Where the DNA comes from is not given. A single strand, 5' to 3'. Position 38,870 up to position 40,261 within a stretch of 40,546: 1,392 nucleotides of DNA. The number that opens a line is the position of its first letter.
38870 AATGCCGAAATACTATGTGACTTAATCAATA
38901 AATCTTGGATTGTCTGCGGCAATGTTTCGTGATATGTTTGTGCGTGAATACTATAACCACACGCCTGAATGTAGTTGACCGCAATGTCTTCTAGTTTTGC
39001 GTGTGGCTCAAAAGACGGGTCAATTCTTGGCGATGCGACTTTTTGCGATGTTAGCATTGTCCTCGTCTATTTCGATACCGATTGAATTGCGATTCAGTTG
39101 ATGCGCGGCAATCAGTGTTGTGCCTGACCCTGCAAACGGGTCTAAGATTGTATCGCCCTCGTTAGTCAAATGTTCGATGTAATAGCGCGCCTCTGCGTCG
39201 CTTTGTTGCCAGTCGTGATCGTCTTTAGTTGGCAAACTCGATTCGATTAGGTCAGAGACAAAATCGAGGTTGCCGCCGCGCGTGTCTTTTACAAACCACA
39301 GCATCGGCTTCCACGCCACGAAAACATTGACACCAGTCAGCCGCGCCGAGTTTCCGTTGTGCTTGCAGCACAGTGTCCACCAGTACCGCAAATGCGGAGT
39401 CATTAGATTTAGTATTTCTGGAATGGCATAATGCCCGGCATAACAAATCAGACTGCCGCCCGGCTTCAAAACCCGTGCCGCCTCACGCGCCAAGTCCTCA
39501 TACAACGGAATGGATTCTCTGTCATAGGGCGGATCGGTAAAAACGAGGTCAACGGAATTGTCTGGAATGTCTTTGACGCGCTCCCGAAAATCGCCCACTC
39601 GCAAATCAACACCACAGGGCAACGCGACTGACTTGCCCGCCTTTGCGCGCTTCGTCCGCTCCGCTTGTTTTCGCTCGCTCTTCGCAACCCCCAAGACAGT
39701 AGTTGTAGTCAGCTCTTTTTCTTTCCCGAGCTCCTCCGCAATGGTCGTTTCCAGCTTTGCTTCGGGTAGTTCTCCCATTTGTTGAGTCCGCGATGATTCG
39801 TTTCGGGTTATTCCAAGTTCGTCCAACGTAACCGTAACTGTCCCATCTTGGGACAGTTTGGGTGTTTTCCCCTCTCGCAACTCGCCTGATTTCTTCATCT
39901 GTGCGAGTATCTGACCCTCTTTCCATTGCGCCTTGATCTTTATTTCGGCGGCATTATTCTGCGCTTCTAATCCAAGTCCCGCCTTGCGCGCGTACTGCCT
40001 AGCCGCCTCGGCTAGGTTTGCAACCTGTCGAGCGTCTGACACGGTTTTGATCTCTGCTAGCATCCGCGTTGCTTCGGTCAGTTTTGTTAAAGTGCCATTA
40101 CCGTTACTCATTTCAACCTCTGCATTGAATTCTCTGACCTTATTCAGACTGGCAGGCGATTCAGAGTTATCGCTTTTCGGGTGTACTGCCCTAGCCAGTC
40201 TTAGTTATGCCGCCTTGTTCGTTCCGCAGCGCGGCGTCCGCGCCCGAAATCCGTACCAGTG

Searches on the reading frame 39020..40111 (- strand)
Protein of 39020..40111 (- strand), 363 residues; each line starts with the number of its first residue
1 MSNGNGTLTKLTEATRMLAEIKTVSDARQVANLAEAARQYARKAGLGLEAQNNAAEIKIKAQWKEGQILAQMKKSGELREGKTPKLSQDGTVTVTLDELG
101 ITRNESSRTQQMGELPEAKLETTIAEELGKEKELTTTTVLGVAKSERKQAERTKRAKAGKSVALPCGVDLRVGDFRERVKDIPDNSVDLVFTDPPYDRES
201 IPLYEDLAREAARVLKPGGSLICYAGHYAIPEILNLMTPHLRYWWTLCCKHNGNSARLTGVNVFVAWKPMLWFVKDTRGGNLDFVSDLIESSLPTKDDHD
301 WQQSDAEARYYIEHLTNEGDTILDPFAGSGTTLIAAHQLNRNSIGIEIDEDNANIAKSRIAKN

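Call 23: search_protein_families(library=pfam, proteins=[window:39020-40111:-], max_evalue=0.01)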
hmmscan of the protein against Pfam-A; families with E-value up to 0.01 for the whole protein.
window:39020-40111:- (363 aa): 9 families
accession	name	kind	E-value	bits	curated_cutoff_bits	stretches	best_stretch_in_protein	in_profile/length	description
PF01555.25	N6_N4_Mtase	-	1.7e-24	87.5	26.7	2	298-357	161-220/221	DNA methylase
PF01170.24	UPF0020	-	1.3e-08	35.2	22.3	1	317-345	27-55/197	RMKL-like, methyltransferase domain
PF08241.18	Methyltransf_11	-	1.6e-07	32.3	21.2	1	144-223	26-95/95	Methyltransferase domain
PF13847.12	Methyltransf_31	-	3e-07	30.7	27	0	162-222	54-108/145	Methyltransferase domain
PF13649.12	Methyltransf_25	-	8e-07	30.1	27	1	139-219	24-97/97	Methyltransferase domain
PF02086.21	MethyltransfD12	-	6.9e-06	26.4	22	0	148-201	141-191/253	D12 class N6 adenine-specific DNA methyltransferase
PF03602.21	Cons_hypoth95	-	4e-05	23.8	24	0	173-224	98-151/182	Conserved hypothetical protein 95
PF05175.20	MTS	-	0.0011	19.1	23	0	179-223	91-138/170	Methyltransferase small domain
PF13578.12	Methyltransf_24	-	0.0077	17.5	26.3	0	138-223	25-102/105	Methyltransferase domain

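Call 24: search_protein_families(library=phrogs, proteins=[window:39020-40111:-], max_evalue=0.01)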
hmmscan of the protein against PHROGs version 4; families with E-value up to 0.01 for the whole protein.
window:39020-40111:- (363 aa): 18 families
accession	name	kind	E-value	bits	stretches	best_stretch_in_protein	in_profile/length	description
phrog_67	-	other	9.4e-41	141.6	1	166-362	122-345/743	DNA methyltransferase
phrog_498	-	other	3.6e-17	63.1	1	309-361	369-421/633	DNA methyltransferase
phrog_3008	-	other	2.7e-16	60.6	1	297-361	148-212/244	DNA methyltransferase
phrog_18293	-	other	3.8e-11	44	1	302-362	49-109/119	methyltransferase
phrog_6025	-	other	5.7e-09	36.8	1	169-237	13-95/192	DNA methyltransferase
phrog_8769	-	other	1.1e-08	35.7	1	317-362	10-55/71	methyltransferase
phrog_12517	-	unknown function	1.6e-08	35.1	1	314-362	101-149/316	-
phrog_23148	-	unknown function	4.2e-08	34.4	1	299-360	85-146/165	-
phrog_23085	-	unknown function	3.6e-07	30.9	1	306-358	51-103/138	-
phrog_18146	-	other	9.9e-07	29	1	308-350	58-101/452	DNA methyltransferase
phrog_6952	-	other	2.6e-06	28.4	1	311-354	126-169/181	DNA methyltransferase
phrog_23522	-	unknown function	8e-06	26.6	1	311-360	44-93/273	-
phrog_12862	-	unknown function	0.00011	23.1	1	170-227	5-67/149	-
phrog_16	-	DNA, RNA and nucleotide metabolism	0.00034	19.9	1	312-350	861-899/986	DNA helicase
phrog_10183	-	other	0.00036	19.9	0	297-349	94-146/889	DNA methyltransferase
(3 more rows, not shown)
